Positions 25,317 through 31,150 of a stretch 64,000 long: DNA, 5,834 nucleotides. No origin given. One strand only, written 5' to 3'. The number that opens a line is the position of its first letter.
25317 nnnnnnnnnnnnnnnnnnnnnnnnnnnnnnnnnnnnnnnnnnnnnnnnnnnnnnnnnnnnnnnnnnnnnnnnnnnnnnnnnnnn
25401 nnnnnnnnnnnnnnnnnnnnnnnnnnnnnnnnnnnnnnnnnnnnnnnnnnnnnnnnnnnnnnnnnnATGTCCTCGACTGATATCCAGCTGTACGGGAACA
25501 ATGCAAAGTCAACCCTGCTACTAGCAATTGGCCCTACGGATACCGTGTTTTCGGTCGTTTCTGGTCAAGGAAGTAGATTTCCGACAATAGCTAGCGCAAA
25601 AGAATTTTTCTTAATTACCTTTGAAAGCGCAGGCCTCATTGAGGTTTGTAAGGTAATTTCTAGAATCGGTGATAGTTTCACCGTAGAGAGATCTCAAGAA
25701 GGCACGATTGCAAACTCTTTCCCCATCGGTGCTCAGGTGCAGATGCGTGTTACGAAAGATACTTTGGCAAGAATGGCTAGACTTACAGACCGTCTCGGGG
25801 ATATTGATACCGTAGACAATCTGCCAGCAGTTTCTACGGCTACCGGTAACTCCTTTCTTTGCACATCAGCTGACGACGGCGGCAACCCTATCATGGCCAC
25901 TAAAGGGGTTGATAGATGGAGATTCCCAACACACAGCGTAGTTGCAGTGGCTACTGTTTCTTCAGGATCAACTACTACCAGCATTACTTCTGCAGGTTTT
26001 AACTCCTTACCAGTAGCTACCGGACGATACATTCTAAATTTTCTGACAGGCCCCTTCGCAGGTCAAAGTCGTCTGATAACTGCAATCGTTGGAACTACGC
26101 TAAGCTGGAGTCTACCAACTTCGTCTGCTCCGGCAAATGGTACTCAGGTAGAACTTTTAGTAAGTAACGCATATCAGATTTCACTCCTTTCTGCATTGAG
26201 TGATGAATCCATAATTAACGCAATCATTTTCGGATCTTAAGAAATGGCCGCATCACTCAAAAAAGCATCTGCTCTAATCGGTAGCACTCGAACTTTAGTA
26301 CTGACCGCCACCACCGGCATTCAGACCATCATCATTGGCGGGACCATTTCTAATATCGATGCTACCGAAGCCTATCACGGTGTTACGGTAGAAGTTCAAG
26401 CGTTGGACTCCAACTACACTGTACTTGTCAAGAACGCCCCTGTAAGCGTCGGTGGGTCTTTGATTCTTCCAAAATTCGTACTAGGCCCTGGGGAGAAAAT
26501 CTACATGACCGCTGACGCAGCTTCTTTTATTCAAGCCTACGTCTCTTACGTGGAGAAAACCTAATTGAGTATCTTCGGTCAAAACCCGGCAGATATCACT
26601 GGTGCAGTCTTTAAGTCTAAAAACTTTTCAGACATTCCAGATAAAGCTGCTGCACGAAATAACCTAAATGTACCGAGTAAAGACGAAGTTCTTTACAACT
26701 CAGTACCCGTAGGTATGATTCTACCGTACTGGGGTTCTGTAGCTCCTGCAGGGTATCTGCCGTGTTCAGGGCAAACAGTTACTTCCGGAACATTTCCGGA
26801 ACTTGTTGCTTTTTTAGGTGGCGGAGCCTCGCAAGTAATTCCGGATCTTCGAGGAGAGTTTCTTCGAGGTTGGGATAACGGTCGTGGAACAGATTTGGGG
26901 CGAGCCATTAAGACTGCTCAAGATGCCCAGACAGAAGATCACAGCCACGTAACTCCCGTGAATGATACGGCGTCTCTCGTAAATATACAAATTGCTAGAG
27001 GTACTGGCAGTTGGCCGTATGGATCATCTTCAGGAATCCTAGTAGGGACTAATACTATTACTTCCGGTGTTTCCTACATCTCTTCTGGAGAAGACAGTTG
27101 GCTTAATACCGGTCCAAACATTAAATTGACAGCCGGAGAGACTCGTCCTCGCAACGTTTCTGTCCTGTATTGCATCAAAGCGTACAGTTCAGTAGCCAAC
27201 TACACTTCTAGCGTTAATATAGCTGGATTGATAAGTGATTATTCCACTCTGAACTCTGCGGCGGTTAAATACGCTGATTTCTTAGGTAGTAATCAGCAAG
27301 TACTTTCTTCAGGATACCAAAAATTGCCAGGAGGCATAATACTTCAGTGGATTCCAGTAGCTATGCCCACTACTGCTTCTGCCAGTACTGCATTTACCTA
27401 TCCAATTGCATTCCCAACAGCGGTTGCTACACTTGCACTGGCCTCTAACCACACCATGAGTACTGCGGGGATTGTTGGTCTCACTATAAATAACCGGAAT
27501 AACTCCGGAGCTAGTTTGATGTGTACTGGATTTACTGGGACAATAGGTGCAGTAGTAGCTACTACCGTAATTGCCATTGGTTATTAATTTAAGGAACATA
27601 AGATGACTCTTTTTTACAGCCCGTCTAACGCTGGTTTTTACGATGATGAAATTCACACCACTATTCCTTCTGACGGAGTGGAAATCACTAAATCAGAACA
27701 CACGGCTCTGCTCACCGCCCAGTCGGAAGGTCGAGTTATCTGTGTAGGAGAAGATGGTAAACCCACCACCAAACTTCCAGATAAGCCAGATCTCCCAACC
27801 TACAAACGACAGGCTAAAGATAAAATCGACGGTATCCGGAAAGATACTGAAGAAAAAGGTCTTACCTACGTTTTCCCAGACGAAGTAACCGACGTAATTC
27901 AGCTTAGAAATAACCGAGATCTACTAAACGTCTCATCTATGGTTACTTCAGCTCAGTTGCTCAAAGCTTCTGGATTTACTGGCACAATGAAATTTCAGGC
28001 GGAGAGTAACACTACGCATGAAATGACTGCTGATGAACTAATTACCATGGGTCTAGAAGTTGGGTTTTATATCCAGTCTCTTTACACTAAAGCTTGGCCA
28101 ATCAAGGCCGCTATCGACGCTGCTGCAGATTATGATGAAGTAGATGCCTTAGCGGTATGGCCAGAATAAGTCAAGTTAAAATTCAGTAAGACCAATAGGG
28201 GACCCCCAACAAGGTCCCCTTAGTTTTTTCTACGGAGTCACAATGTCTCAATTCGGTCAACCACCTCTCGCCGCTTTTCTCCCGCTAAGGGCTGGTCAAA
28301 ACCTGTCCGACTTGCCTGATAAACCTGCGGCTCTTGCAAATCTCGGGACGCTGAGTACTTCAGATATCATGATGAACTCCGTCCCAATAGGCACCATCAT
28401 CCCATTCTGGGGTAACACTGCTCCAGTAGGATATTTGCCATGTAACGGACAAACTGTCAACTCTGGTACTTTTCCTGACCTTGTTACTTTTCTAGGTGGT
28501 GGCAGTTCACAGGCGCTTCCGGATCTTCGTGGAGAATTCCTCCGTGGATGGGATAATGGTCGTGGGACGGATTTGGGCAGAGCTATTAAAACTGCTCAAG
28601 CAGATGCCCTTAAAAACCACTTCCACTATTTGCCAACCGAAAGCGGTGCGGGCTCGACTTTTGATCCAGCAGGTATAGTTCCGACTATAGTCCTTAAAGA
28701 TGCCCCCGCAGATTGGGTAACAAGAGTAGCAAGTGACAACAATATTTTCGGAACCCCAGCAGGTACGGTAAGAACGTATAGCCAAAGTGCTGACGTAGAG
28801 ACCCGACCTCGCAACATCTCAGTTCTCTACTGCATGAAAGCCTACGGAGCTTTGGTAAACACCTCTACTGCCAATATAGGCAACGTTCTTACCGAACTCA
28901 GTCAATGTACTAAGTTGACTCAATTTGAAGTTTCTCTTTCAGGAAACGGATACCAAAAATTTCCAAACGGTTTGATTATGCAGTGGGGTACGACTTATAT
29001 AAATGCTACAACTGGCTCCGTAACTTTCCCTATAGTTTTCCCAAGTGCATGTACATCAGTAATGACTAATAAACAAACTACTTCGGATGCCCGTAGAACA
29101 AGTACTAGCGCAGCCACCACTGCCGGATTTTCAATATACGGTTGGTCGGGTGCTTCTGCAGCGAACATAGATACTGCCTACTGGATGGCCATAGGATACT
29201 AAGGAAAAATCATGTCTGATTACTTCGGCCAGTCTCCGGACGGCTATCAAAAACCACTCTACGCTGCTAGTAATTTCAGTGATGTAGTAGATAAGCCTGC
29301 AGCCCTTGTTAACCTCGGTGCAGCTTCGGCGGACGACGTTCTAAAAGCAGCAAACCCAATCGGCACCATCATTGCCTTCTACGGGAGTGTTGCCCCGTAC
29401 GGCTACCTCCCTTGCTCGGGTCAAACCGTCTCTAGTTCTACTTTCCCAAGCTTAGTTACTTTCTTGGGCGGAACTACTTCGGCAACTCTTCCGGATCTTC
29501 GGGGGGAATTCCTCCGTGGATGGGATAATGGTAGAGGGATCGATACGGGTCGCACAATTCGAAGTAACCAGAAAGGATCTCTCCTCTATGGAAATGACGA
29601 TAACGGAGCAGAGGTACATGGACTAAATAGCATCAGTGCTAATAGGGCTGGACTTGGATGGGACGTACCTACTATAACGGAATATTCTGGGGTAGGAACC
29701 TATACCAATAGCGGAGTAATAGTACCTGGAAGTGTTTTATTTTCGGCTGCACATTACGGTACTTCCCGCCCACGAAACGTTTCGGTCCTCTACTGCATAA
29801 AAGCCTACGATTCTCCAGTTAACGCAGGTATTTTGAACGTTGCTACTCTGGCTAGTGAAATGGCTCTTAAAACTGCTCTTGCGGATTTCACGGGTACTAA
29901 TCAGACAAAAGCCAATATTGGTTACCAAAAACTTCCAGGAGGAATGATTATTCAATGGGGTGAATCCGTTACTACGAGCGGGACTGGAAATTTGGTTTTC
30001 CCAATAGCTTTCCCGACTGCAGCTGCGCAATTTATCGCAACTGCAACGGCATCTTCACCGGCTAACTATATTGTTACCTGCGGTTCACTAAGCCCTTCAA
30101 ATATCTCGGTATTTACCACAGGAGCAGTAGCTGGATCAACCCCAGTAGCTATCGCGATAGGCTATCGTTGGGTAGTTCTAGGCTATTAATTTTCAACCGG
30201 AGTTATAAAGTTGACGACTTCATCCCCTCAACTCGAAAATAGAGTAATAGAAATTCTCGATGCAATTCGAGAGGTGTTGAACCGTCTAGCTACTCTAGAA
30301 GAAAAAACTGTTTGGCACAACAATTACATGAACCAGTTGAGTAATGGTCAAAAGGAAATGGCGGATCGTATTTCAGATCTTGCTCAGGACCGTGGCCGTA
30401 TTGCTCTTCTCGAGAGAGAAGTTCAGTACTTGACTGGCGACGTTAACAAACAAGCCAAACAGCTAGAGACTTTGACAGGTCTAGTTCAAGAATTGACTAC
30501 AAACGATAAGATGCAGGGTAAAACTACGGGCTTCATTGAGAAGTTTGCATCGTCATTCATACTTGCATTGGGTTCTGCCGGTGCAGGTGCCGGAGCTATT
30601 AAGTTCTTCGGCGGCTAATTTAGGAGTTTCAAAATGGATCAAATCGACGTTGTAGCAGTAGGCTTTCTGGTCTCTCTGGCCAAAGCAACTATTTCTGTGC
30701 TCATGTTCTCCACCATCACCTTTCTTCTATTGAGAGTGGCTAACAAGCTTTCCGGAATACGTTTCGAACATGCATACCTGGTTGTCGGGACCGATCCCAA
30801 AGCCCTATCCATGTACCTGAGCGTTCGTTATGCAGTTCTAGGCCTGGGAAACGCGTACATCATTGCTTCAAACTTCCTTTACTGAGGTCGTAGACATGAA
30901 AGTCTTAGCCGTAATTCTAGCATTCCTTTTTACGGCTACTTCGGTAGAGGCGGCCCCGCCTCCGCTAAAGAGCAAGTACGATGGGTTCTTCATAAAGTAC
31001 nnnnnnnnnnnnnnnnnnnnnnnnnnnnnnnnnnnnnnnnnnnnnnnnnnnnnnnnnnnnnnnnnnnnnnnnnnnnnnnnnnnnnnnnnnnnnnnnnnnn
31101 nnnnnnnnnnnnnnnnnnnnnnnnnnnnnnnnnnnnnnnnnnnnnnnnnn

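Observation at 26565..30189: Three tandem tail-fibre paralogs with identical tail-collar cores and divergent C-termini, plus a second paralog pair at 33499-34599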

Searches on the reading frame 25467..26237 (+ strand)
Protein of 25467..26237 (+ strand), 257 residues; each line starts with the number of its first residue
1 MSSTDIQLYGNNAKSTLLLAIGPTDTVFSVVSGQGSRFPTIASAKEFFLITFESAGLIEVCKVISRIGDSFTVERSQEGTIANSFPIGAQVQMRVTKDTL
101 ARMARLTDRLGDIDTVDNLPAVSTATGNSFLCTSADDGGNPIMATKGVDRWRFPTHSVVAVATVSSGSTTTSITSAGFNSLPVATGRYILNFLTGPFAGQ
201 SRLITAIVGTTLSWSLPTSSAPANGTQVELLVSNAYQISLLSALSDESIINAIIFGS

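Call 4: search_protein_families(library=pfam, proteins=[window:25467-26237:+], max_evalue=0.01)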
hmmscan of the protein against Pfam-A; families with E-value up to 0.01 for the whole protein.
window:25467-26237:+ (257 aa): 0 families

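Call 5: search_protein_families(library=phrogs, proteins=[window:25467-26237:+], max_evalue=0.001)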
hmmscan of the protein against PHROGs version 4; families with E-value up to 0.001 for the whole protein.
window:25467-26237:+ (257 aa): 5 families
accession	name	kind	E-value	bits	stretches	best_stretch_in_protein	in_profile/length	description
phrog_6427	-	unknown function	1.2e-25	91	1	7-209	4-208/675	-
phrog_8469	-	tail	3.9e-20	73.4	1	10-112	6-108/303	tail fiber protein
phrog_30299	-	tail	1.6e-14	54.7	1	10-107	6-103/425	tail fiber protein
phrog_25788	-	tail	5.2e-08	33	1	10-97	270-357/603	tail fiber protein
phrog_19311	-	unknown function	0.00012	21.2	1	11-100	7-95/1023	-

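Call 60: search_solved_structures(query=window:25467-26237:+, max_evalue=1)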
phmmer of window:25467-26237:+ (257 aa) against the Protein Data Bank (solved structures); distinct sequences matched with E-value up to 1: 2.
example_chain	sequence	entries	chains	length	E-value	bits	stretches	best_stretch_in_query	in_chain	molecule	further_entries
8jov_1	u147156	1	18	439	2.8e-10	43.5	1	9-100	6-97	Putative tail fiber protein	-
3hxj_A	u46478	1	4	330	0.38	13.6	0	131-168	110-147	Pyrrolo-quinoline quinone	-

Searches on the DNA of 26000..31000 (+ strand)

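Call 6: search_dna_similar(query=window:26000-31000:+, collection=phages, mode=near, max_rows=30)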
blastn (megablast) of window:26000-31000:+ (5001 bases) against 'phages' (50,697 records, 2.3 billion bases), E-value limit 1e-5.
No match.

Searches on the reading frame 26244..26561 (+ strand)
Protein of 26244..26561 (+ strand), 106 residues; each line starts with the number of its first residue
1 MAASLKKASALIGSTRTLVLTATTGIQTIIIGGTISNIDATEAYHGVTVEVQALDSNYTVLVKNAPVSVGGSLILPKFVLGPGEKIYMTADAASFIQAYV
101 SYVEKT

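Call 4: search_protein_families(library=pfam, proteins=[window:26244-26561:+], max_evalue=0.01)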
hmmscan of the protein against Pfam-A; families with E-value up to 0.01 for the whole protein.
window:26244-26561:+ (106 aa): 0 families

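Call 5: search_protein_families(library=phrogs, proteins=[window:26244-26561:+], max_evalue=0.001)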
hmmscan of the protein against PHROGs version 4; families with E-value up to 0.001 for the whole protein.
window:26244-26561:+ (106 aa): 1 family
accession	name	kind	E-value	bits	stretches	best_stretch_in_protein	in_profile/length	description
phrog_26609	-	unknown function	0.0002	22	1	17-101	88-174/180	-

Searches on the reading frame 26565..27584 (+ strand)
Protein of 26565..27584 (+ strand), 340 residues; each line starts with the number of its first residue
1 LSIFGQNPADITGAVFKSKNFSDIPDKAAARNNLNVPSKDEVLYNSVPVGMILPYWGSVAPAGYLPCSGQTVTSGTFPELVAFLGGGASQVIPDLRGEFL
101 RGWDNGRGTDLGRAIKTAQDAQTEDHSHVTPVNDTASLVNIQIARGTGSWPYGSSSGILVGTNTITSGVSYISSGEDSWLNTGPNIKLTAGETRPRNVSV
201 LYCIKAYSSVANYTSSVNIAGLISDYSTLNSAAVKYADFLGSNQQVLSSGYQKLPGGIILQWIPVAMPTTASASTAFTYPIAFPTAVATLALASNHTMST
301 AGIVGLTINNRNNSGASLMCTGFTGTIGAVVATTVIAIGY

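Call 4: search_protein_families(library=pfam, proteins=[window:26565-27584:+], max_evalue=0.01)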
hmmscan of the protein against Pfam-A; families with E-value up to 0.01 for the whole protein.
window:26565-27584:+ (340 aa): 2 families
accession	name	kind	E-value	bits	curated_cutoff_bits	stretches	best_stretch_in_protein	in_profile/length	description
PF07484.17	Collar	-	3e-11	43.5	24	1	50-100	1-57/57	Phage Tail Collar Domain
PF21882.2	Gp53-like_C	-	1.6e-10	41.8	24.9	1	253-340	1-84/84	Putative tail fiber protein gp53-like, C-terminal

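Call 5: search_protein_families(library=phrogs, proteins=[window:26565-27584:+], max_evalue=0.001)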
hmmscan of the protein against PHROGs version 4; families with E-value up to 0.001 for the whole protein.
window:26565-27584:+ (340 aa): 22 families
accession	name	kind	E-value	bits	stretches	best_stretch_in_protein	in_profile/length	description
phrog_523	-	tail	5.6e-40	138.7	1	43-225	482-654/673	tail collar fiber protein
phrog_327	-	tail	4.2e-35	123.1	1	37-312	300-554/618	tail protein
phrog_1858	-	tail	1.3e-29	103.8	1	32-223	123-310/1018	tail fiber protein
phrog_3100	-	tail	9e-27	96.3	1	45-206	216-381/382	tail fiber protein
phrog_20472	-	unknown function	9.8e-24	85.3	1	43-206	221-365/366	-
phrog_1800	-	tail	1.3e-22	81.4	1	39-205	382-544/545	tail collar fiber protein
phrog_14307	-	unknown function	1.3e-20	74.5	1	45-130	46-128/137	-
phrog_12846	-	tail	8.8e-20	72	1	40-211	148-309/552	tail fiber protein; Ig-domain containing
phrog_6256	-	tail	4e-15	56.9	1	46-140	288-374/686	tail fiber protein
phrog_38759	-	unknown function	5.2e-13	49.3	1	55-205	761-919/920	-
phrog_2557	-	head and packaging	7.6e-13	49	1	230-340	436-533/534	virion structural protein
phrog_2097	-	tail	8.2e-13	49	1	23-205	363-512/644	tail fiber protein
phrog_25747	-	tail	1.2e-12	47.6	1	51-149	682-789/901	tail fiber protein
phrog_295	-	tail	2e-11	44.4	1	43-135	590-674/794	tail fiber protein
phrog_4209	-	tail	2.1e-11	44.5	1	228-340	299-406/406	tail fiber protein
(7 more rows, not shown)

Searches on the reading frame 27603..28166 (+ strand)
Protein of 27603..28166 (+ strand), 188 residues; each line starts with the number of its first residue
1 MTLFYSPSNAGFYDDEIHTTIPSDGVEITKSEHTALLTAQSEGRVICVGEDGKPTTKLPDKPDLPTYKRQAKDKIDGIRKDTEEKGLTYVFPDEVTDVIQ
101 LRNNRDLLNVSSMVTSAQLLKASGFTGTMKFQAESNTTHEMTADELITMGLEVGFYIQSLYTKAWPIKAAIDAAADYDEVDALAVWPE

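Call 4: search_protein_families(library=pfam, proteins=[window:27603-28166:+], max_evalue=0.01)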
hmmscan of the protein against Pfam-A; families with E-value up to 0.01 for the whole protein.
window:27603-28166:+ (188 aa): 1 family
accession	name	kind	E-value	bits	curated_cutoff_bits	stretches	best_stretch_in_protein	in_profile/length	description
PF14301.12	DUF4376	-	3.1e-15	57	25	1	68-182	3-104/106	Domain of unknown function (DUF4376)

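Call 5: search_protein_families(library=phrogs, proteins=[window:27603-28166:+], max_evalue=0.001)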
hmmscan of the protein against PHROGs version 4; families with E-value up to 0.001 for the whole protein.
window:27603-28166:+ (188 aa): 7 families
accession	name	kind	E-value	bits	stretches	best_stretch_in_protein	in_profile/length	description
phrog_5400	-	unknown function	1.3e-14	55.5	1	3-56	2-55/145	-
phrog_188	-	tail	1.3e-13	52.2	1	1-77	44-125/207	tail fiber assembly protein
phrog_4998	-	unknown function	2.6e-07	31.5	1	64-176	93-203/218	-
phrog_5844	-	unknown function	2e-06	28.8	1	23-83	81-141/199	-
phrog_17968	-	head and packaging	1.6e-05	25.8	1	117-186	138-207/212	virion structural protein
phrog_27209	-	unknown function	4.3e-05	25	1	1-45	12-57/83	-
phrog_2837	-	tail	0.00026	21.8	0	124-182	134-193/202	tail protein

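Call 56: search_solved_structures(query=window:27603-28166:+, max_evalue=0.1)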
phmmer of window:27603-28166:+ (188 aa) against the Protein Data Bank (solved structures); distinct sequences matched with E-value up to 0.1: 0.
